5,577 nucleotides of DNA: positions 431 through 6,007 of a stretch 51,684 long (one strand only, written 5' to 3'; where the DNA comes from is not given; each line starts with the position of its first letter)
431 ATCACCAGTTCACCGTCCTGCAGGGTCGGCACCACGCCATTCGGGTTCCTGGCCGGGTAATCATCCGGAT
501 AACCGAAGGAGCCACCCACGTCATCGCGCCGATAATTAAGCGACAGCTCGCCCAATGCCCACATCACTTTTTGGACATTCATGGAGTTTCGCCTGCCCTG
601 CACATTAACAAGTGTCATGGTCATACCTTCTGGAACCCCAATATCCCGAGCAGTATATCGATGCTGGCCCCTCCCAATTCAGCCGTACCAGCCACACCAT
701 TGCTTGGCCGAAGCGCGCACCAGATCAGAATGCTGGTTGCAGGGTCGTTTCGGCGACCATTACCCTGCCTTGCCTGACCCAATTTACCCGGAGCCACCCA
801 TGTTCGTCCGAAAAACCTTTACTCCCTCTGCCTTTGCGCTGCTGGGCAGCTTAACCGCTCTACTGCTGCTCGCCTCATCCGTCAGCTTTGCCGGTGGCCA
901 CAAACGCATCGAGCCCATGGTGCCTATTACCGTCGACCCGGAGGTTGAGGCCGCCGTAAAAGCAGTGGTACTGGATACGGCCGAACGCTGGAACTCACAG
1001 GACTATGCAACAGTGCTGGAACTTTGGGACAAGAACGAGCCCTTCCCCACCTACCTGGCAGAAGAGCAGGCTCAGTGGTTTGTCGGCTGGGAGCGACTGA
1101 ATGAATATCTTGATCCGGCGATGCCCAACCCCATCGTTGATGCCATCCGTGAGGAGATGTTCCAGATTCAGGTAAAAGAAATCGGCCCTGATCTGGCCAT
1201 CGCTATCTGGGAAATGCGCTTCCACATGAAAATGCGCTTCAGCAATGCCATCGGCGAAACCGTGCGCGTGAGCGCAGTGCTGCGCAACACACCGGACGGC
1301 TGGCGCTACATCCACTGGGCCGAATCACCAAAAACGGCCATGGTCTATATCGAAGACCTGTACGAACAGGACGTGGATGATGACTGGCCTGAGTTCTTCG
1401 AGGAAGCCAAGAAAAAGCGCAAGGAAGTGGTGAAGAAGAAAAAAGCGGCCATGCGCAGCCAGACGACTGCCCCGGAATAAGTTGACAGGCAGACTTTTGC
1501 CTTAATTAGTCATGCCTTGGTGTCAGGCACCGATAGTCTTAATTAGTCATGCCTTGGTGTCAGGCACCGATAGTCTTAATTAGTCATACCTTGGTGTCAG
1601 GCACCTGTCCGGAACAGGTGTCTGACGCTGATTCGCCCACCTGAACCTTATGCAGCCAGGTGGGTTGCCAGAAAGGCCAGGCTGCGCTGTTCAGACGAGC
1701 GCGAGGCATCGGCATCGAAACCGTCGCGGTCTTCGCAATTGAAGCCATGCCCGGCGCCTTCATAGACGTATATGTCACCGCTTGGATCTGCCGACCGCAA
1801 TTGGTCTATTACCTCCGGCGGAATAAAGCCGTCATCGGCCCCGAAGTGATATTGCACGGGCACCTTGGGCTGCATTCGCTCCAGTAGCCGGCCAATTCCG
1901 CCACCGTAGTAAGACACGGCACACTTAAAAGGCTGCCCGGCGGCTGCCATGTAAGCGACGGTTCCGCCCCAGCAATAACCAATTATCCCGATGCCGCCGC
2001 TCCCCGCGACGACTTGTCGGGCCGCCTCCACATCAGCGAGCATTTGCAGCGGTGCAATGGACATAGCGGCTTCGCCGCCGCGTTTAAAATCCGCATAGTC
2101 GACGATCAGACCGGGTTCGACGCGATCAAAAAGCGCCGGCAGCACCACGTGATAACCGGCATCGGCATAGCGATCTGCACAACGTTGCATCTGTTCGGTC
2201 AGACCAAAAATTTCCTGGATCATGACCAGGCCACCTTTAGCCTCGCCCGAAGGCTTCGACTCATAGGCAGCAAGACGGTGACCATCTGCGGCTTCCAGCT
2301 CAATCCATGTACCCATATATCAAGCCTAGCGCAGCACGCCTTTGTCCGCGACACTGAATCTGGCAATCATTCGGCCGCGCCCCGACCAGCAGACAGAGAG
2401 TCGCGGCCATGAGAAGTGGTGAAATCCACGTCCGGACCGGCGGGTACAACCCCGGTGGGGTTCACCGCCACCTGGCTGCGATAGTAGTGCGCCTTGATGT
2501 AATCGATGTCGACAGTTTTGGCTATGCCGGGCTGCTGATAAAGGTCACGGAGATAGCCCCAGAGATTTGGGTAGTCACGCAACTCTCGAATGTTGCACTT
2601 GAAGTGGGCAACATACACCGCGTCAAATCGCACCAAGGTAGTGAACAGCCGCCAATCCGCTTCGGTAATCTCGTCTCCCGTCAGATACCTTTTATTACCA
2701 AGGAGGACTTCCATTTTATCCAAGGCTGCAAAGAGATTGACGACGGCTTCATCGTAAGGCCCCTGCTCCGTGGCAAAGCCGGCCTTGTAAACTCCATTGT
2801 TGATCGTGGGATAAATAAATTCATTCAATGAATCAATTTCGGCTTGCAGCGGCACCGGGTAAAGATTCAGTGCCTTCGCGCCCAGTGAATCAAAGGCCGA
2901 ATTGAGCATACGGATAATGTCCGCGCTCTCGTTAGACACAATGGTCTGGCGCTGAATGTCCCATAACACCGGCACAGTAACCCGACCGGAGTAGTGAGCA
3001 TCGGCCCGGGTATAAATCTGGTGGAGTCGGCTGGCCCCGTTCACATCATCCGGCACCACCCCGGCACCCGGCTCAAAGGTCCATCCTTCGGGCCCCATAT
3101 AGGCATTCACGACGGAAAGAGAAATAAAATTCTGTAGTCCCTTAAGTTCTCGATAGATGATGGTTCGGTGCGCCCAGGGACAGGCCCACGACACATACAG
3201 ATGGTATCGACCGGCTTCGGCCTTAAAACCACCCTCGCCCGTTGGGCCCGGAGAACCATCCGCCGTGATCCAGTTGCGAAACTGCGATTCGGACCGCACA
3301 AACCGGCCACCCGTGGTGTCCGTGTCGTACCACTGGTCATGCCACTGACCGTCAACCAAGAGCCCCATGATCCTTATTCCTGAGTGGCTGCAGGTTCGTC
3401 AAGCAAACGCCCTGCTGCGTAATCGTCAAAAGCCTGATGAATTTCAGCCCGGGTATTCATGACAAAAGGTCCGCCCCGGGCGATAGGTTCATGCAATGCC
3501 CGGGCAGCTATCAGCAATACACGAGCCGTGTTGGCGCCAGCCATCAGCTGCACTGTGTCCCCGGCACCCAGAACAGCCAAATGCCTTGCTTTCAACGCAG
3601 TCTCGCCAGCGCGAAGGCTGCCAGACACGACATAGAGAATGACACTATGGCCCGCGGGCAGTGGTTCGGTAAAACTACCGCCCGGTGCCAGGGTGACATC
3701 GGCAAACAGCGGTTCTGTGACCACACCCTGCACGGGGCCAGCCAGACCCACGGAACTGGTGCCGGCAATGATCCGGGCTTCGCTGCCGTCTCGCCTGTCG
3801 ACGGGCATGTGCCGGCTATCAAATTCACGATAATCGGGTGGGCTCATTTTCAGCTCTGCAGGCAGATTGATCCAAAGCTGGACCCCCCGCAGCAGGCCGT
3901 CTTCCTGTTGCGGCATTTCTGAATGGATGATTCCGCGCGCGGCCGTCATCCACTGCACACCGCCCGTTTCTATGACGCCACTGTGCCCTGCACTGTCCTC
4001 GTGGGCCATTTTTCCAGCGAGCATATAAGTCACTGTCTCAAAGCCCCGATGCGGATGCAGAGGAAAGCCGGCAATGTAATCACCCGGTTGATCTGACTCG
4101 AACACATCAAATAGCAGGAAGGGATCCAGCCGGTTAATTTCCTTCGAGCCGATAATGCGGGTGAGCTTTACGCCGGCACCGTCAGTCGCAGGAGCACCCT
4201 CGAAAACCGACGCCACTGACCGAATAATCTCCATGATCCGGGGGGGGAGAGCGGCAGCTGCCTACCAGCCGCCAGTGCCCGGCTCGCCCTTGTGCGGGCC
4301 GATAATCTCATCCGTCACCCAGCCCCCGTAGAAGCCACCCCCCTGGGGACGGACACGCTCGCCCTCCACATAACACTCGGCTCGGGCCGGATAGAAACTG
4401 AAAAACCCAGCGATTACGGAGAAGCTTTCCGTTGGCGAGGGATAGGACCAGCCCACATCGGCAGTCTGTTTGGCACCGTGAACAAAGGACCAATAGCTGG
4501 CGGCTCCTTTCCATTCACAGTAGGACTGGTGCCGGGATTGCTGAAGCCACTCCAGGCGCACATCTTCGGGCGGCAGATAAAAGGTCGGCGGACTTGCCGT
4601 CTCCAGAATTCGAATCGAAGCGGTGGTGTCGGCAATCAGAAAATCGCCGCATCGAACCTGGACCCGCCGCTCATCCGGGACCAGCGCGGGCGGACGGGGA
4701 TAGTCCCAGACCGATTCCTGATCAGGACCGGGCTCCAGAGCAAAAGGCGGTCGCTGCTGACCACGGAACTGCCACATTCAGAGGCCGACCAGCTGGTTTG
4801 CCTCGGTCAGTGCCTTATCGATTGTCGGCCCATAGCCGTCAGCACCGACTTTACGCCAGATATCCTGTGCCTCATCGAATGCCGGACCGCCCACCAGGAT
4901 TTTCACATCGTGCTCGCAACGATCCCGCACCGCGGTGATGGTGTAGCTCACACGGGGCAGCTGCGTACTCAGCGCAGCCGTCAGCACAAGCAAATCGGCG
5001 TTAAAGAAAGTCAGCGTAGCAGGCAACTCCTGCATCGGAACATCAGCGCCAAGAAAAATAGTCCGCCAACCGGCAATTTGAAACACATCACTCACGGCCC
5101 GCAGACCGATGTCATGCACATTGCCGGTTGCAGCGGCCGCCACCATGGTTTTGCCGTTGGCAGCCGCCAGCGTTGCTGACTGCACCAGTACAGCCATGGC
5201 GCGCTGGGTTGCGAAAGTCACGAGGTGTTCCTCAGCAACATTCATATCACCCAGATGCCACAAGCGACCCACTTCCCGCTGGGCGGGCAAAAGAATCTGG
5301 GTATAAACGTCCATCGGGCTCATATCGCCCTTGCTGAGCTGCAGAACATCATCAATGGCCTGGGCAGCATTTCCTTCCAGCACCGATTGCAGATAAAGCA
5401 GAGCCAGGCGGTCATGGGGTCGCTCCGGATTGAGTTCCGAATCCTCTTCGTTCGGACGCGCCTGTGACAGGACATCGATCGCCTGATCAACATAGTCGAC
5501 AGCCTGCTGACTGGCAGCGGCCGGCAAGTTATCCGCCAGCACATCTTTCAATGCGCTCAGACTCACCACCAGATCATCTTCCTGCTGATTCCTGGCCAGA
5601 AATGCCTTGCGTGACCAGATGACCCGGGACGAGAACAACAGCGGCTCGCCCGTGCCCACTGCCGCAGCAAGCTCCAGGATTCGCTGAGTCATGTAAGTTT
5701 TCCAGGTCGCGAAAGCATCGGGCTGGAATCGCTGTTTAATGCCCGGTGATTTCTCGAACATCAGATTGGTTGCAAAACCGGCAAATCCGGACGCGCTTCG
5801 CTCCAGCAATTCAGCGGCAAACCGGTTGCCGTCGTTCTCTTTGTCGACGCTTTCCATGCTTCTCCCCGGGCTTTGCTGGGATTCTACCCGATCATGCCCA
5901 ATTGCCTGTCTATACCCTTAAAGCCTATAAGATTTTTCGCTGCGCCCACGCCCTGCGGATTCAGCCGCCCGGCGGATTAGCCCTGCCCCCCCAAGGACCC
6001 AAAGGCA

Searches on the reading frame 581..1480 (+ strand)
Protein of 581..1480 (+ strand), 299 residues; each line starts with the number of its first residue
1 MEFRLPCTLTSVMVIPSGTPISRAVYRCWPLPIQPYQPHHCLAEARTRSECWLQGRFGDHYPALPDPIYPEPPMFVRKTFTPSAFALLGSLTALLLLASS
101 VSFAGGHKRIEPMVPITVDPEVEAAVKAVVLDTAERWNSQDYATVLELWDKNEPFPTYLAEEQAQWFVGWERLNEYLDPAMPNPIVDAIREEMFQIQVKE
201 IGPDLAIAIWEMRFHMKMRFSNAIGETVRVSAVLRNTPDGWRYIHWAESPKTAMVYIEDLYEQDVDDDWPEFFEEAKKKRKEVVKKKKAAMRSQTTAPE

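Call 32: search_protein_families(library=pfam, proteins=[window:581-1480:+], max_evalue=0.00001)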
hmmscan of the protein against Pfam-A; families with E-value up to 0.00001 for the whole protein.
window:581-1480:+ (299 aa): 1 family
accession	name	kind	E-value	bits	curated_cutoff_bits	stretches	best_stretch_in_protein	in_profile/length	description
PF13474.12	SnoaL_3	-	1.2e-08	35.7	22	1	126-250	1-118/121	SnoaL-like domain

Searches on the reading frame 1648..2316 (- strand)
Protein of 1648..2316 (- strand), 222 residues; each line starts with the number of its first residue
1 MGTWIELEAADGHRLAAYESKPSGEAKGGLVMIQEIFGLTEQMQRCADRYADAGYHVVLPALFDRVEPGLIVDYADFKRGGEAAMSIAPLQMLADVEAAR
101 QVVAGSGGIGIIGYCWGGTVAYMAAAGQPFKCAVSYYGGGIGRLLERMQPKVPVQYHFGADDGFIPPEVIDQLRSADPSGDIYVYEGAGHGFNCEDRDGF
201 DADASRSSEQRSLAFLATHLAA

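Call 32: search_protein_families(library=pfam, proteins=[window:1648-2316:-], max_evalue=0.00001)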
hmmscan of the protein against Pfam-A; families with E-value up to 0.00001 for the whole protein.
window:1648-2316:- (222 aa): 1 family
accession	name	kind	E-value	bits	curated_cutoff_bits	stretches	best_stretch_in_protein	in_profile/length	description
PF01738.24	DLH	-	5.5e-33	114.8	21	1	16-219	2-216/217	Dienelactone hydrolase family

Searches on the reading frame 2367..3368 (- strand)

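Call 32: search_protein_families(library=pfam, proteins=[window:2367-3368:-], max_evalue=0.00001)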
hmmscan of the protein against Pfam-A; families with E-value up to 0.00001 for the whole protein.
window:2367-3368:- (333 aa): 2 families
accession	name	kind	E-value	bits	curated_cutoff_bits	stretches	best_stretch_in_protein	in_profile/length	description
PF13410.11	GST_C_2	-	4.2e-16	59.2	24.9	1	205-274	4-68/69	Glutathione S-transferase, C-terminal domain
PF13409.12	GST_N_2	-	1.4e-11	45.3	25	1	62-157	1-69/70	Glutathione S-transferase, N-terminal domain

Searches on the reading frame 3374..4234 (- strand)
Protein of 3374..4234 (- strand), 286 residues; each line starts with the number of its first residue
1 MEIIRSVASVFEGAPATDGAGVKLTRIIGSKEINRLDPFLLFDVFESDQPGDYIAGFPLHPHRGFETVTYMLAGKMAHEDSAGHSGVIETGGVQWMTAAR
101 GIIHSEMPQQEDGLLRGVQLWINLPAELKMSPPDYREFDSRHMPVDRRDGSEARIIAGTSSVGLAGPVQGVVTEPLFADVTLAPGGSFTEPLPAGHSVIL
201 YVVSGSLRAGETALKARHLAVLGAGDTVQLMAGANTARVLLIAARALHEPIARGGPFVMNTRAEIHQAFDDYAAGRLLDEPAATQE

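Call 32: search_protein_families(library=pfam, proteins=[window:3374-4234:-], max_evalue=0.00001)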
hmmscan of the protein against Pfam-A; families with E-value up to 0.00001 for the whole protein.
window:3374-4234:- (286 aa): 2 families
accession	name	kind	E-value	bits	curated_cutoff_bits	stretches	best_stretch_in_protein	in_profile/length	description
PF02678.22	Pirin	-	2.4e-35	121.2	26.1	1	22-122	2-108/108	Pirin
PF05726.19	Pirin_C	-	6.3e-26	91.2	27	1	178-277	2-102/103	Pirin C-terminal cupin domain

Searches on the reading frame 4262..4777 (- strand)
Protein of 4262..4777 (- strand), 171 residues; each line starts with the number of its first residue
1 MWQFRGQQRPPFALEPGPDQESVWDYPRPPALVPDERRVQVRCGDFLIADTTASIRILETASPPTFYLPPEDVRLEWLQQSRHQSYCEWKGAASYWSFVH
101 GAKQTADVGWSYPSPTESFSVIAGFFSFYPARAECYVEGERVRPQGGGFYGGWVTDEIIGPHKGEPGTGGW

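Call 32: search_protein_families(library=pfam, proteins=[window:4262-4777:-], max_evalue=0.00001)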
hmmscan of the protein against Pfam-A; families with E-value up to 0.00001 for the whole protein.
window:4262-4777:- (171 aa): 1 family
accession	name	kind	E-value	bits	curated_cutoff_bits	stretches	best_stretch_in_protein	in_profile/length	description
PF04248.19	NTP_transf_9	-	2.5e-31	107.8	22.1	1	39-130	1-92/93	Domain of unknown function (DUF427)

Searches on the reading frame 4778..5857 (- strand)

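Call 32: search_protein_families(library=pfam, proteins=[window:4778-5857:-], max_evalue=0.00001)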
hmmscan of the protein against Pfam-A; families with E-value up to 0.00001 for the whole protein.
window:4778-5857:- (359 aa): 2 families
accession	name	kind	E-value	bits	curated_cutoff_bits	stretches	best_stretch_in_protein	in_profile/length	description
PF02310.24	B12-binding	-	1.6e-17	63.9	32.1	1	238-349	3-119/121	B12 binding domain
PF02607.22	B12-binding_2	-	2.8e-15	56.7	23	1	155-224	5-73/74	B12 binding domain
